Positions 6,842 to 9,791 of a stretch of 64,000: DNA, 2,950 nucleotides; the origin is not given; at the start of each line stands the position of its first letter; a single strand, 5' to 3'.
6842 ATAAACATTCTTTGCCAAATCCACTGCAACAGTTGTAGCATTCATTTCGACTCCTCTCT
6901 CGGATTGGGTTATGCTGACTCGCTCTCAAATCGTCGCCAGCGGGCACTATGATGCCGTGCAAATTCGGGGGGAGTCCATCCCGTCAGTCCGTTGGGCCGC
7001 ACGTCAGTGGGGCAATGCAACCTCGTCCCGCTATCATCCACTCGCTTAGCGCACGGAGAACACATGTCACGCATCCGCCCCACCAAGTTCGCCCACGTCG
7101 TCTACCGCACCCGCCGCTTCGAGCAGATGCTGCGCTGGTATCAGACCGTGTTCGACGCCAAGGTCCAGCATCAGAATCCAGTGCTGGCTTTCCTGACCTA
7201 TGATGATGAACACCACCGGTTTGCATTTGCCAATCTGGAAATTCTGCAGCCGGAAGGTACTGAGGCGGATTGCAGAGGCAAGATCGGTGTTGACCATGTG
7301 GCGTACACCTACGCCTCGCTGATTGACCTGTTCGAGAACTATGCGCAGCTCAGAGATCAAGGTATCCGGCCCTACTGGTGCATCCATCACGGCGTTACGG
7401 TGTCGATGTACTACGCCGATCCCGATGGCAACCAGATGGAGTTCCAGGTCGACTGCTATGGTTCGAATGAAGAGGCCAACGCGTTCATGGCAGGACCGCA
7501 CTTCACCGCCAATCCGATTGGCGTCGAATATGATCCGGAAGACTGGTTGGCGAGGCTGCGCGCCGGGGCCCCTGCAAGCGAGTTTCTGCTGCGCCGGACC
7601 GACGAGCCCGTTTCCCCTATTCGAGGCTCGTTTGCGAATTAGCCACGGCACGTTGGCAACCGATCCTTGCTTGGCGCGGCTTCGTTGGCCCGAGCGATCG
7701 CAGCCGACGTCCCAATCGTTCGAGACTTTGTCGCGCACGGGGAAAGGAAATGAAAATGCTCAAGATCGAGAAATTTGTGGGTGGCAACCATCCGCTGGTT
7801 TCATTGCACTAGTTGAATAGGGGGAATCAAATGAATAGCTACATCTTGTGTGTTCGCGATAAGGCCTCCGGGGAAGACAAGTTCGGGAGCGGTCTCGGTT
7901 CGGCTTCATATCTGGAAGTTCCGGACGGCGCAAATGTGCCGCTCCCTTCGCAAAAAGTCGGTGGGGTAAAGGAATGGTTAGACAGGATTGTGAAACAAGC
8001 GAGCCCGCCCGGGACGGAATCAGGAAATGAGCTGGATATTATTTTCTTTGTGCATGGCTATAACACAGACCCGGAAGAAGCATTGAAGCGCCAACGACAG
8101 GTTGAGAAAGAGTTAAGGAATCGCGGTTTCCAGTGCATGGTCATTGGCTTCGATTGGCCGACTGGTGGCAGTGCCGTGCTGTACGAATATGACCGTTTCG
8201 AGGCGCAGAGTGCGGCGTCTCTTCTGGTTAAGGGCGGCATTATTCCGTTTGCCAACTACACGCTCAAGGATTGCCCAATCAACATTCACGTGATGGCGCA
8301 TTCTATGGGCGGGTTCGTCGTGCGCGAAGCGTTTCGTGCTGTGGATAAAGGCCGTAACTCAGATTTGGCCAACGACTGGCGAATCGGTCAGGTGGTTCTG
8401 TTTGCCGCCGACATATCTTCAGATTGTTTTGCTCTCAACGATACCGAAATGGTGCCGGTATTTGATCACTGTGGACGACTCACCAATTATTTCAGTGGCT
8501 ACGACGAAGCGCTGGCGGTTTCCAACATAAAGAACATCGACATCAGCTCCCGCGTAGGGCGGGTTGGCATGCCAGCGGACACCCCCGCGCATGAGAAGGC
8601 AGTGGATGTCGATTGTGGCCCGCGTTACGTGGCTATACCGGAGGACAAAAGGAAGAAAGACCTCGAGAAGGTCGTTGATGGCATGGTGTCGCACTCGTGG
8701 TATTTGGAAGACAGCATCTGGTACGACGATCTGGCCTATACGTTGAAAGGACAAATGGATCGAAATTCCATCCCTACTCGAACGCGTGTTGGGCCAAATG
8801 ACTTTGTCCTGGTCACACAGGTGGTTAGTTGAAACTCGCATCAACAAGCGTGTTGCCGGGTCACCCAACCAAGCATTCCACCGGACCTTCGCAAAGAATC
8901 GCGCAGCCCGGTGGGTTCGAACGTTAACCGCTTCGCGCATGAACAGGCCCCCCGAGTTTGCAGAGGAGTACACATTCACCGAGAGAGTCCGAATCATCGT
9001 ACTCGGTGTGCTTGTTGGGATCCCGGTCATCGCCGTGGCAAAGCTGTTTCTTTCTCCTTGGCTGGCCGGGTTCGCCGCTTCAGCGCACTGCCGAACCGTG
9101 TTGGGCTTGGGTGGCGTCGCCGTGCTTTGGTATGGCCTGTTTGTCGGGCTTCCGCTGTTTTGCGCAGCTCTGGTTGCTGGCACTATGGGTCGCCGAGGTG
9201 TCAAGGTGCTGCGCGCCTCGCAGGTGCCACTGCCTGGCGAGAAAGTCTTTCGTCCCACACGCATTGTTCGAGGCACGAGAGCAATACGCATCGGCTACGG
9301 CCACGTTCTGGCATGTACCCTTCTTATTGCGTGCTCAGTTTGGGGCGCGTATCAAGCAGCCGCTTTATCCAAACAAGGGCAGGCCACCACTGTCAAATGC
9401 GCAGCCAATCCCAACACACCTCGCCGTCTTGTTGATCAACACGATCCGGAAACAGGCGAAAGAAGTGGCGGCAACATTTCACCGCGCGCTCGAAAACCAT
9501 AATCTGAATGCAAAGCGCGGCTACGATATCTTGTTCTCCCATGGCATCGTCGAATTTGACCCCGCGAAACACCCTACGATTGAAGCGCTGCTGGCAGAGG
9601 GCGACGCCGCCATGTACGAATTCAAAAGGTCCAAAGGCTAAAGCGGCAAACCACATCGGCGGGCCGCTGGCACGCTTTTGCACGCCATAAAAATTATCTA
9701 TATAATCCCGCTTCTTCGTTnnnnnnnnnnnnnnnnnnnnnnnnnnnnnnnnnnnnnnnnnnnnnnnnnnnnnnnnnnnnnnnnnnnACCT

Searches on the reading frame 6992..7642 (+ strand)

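Call 34: search_protein_families(library=pfam, proteins=[window:6992-7642:+], max_evalue=0.001)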
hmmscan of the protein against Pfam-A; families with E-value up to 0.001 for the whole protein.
window:6992-7642:+ (216 aa): 1 family
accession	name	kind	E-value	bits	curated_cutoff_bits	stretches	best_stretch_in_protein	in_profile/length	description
PF00903.31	Glyoxalase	-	1e-09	39.3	20.6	1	32-151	1-121/121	Glyoxalase/Bleomycin resistance protein/Dioxygenase superfamily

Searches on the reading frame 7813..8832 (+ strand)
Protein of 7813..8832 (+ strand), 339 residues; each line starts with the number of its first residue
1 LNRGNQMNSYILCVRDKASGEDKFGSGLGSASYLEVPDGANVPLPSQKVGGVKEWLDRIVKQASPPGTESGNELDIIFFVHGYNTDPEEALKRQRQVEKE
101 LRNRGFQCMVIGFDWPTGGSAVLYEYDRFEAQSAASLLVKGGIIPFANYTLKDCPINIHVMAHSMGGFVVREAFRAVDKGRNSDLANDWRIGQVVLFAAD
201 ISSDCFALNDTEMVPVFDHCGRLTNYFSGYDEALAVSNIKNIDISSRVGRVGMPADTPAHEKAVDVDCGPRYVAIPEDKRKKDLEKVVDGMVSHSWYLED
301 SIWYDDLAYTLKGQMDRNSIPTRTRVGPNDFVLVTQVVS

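Call 34: search_protein_families(library=pfam, proteins=[window:7813-8832:+], max_evalue=0.001)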
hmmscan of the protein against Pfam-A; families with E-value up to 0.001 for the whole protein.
window:7813-8832:+ (339 aa): 2 families
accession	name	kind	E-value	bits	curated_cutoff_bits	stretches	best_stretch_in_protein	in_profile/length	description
PF05990.18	DUF900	-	1.9e-26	93.4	20.5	1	74-263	19-194/232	Alpha/beta hydrolase of unknown function (DUF900)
PF12697.13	Abhydrolase_6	-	0.00072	20.7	26.3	1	77-199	1-93/217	Alpha/beta hydrolase family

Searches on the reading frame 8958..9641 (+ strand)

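Call 34: search_protein_families(library=pfam, proteins=[window:8958-9641:+], max_evalue=0.001)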
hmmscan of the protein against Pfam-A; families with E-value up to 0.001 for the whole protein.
window:8958-9641:+ (227 aa): 1 family
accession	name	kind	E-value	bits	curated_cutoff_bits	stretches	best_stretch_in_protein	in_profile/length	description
PF00990.26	GGDEF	-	7e-05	23.1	23.8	1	155-226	84-158/161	Diguanylate cyclase, GGDEF domain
